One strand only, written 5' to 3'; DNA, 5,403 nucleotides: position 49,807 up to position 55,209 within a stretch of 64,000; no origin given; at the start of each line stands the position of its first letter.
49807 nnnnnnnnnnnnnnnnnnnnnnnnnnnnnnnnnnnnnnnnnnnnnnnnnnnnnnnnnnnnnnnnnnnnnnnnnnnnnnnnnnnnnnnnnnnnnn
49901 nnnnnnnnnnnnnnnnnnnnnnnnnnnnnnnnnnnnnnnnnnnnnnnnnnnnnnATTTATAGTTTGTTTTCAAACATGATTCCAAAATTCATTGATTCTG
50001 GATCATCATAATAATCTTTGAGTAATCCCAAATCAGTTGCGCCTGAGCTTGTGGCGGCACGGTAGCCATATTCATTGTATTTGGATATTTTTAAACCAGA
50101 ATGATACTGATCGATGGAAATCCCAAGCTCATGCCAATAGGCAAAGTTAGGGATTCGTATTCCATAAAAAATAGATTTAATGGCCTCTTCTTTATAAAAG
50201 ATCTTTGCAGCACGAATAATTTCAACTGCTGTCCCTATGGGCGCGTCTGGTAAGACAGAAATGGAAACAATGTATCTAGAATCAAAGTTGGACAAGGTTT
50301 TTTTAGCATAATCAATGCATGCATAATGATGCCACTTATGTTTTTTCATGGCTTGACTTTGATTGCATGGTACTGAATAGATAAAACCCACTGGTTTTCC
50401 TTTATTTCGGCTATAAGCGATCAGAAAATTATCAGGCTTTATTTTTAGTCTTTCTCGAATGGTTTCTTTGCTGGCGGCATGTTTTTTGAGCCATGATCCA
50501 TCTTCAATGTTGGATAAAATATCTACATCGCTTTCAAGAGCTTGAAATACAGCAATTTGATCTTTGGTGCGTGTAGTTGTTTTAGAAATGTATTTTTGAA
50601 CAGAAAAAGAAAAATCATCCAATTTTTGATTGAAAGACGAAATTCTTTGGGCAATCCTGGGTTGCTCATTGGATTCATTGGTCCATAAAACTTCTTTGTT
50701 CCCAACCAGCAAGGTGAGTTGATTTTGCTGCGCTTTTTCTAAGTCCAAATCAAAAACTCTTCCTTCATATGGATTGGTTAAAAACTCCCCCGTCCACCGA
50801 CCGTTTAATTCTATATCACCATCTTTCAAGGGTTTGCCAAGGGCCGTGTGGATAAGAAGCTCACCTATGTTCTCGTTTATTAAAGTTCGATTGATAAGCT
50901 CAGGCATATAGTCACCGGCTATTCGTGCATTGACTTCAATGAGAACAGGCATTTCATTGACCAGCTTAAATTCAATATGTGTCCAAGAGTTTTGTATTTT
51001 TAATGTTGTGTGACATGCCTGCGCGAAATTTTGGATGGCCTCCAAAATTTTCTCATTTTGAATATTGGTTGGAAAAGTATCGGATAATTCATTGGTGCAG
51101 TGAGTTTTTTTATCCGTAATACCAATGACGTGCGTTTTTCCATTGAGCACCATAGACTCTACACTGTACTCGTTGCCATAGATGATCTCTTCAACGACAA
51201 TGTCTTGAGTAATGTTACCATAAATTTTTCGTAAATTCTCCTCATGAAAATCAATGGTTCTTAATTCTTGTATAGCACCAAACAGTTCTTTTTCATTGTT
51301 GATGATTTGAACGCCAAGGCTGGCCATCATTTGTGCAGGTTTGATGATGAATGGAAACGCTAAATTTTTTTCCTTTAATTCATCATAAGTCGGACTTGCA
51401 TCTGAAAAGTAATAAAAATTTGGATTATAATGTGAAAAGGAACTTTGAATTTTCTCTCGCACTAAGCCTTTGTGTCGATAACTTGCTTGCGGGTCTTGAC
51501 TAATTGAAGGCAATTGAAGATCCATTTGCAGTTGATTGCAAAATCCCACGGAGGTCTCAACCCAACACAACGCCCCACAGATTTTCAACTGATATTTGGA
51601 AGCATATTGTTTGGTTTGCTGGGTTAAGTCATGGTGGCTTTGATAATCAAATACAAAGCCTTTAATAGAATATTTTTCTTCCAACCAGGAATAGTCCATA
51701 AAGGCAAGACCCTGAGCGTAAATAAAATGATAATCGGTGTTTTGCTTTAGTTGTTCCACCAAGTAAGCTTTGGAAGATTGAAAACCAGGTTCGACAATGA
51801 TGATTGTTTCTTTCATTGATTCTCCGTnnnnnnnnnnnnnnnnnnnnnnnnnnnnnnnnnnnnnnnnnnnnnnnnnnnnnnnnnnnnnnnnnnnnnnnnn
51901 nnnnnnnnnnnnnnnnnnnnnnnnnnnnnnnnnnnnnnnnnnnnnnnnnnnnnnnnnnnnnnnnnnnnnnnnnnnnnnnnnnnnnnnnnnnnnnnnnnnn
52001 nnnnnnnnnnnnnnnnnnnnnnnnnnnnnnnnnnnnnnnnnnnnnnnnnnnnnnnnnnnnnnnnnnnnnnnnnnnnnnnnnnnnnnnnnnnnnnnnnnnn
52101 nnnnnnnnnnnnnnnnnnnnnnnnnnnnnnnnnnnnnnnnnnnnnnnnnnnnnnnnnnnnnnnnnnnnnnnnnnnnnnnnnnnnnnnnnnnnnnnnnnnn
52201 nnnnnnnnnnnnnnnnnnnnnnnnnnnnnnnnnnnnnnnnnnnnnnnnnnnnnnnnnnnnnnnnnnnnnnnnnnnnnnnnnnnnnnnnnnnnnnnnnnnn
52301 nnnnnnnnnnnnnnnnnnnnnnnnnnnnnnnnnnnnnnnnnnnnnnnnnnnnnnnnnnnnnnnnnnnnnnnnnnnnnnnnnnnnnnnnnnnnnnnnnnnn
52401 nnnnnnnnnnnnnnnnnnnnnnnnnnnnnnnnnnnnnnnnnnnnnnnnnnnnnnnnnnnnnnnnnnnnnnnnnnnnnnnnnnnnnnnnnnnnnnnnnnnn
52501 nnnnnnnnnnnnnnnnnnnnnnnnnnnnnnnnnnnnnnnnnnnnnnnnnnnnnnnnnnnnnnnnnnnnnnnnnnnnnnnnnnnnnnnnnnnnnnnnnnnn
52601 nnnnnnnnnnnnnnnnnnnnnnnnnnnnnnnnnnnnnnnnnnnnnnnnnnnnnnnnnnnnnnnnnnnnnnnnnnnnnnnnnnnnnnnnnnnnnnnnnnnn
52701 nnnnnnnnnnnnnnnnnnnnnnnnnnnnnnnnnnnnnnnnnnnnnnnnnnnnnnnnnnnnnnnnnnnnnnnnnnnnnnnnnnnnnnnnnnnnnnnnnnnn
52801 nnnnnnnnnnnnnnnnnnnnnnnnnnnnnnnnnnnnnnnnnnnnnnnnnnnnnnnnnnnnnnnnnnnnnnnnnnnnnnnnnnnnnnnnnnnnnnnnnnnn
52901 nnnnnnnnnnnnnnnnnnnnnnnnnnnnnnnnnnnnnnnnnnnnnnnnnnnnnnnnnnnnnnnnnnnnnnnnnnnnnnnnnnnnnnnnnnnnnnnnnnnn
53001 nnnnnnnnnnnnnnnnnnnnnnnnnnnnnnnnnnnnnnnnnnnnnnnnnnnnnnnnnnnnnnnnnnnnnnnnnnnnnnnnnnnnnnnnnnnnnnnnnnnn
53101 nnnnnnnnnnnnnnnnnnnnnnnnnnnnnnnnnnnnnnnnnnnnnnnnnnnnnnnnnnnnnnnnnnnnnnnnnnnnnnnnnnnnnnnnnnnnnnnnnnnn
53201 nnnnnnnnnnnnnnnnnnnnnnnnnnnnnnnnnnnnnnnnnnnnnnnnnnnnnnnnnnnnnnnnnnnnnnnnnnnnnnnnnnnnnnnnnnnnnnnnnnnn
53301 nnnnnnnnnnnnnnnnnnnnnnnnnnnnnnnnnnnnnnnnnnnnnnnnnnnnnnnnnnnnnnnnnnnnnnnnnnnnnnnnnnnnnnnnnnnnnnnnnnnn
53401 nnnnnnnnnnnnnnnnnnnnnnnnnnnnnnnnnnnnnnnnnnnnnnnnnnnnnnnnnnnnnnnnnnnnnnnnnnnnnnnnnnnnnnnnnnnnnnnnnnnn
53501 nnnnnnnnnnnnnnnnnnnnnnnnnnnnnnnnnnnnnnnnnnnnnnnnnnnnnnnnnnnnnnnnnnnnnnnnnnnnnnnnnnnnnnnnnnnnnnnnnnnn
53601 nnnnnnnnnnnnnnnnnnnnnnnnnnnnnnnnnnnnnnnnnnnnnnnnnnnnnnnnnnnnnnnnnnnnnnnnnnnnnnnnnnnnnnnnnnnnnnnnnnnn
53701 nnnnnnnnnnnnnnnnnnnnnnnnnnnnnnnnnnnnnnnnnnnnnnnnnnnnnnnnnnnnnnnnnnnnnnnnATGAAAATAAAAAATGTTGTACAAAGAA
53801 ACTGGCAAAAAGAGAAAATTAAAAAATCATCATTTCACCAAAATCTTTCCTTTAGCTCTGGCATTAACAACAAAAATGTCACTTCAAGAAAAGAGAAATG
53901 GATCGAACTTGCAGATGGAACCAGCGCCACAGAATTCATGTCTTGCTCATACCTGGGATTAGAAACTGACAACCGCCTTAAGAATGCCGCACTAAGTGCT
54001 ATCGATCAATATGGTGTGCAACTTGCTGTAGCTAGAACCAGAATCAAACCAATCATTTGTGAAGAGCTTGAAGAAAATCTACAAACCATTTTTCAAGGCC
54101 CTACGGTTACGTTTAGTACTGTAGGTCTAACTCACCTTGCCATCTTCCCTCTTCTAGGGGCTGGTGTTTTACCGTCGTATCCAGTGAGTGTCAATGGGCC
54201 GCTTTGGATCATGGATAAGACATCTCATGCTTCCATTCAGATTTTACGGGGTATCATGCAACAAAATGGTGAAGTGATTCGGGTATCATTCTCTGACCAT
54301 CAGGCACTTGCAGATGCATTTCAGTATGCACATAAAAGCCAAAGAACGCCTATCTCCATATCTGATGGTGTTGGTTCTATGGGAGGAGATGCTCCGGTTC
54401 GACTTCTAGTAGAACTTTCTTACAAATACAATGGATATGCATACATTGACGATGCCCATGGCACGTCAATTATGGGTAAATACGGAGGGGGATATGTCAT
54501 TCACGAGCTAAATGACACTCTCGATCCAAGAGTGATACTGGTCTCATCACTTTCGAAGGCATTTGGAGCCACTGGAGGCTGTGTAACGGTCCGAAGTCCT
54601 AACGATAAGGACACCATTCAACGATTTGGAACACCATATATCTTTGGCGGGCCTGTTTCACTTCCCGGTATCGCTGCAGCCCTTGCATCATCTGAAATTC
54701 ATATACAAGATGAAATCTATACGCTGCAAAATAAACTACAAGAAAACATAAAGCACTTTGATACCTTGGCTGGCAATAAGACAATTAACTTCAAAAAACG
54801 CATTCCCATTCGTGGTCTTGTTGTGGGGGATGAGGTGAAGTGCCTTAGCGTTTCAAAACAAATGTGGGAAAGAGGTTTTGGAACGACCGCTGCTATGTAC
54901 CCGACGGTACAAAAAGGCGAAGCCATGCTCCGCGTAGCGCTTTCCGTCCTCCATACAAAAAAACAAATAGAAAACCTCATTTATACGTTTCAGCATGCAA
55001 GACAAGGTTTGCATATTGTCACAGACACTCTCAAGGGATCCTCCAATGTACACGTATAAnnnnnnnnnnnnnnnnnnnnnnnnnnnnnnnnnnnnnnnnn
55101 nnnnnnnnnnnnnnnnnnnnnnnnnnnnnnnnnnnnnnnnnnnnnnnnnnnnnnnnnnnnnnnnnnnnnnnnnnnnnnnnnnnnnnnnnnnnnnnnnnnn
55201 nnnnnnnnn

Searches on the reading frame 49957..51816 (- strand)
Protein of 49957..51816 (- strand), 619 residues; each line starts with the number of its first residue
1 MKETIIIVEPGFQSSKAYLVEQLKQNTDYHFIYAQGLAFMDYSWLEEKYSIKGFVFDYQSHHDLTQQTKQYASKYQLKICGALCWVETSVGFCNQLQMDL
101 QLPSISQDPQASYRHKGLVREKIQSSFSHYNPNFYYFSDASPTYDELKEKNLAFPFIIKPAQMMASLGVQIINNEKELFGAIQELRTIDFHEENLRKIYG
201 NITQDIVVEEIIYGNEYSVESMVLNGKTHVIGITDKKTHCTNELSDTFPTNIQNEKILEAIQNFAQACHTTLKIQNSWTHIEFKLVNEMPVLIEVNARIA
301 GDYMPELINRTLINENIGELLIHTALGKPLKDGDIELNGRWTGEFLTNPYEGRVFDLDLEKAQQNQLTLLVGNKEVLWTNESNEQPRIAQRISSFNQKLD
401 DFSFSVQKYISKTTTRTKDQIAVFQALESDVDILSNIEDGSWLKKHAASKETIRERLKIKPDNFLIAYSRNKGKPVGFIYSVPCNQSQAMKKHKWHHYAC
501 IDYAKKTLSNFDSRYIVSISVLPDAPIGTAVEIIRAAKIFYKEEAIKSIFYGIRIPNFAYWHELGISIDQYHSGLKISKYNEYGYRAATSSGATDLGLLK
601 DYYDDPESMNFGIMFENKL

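Call 85: search_protein_families(library=pfam, proteins=[window:49957-51816:-], max_evalue=0.01)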
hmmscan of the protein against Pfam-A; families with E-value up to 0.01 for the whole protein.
window:49957-51816:- (619 aa): 5 families
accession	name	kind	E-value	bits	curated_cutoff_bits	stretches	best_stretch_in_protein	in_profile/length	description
PF13535.11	ATP-grasp_4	-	2e-24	86.5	27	1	153-304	2-158/160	ATP-grasp domain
PF07478.18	Dala_Dala_lig_C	-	1.1e-06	28.7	24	1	148-297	31-174/204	D-ala D-ala ligase C-terminus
PF02655.19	ATP-grasp_3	-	2.8e-06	27.9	23.2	1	149-301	27-159/160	ATP-grasp domain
PF01071.24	GARS_A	-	2.5e-05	24.7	27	1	136-228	22-105/194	Phosphoribosylglycinamide synthetase, ATP-grasp (A) domain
PF15632.11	ATPgrasp_Ter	-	2.5e-05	24.5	29.1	1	204-327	3-110/131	ATP-grasp in the biosynthetic pathway with Ter operon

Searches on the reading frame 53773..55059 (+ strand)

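Call 85: search_protein_families(library=pfam, proteins=[window:53773-55059:+], max_evalue=0.01)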
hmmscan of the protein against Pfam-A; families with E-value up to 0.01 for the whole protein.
window:53773-55059:+ (428 aa): 1 family
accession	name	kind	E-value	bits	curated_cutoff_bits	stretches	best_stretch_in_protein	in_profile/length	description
PF00155.27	Aminotran_1_2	-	4.5e-19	69.3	19.7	1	159-403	106-358/361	Aminotransferase class I and II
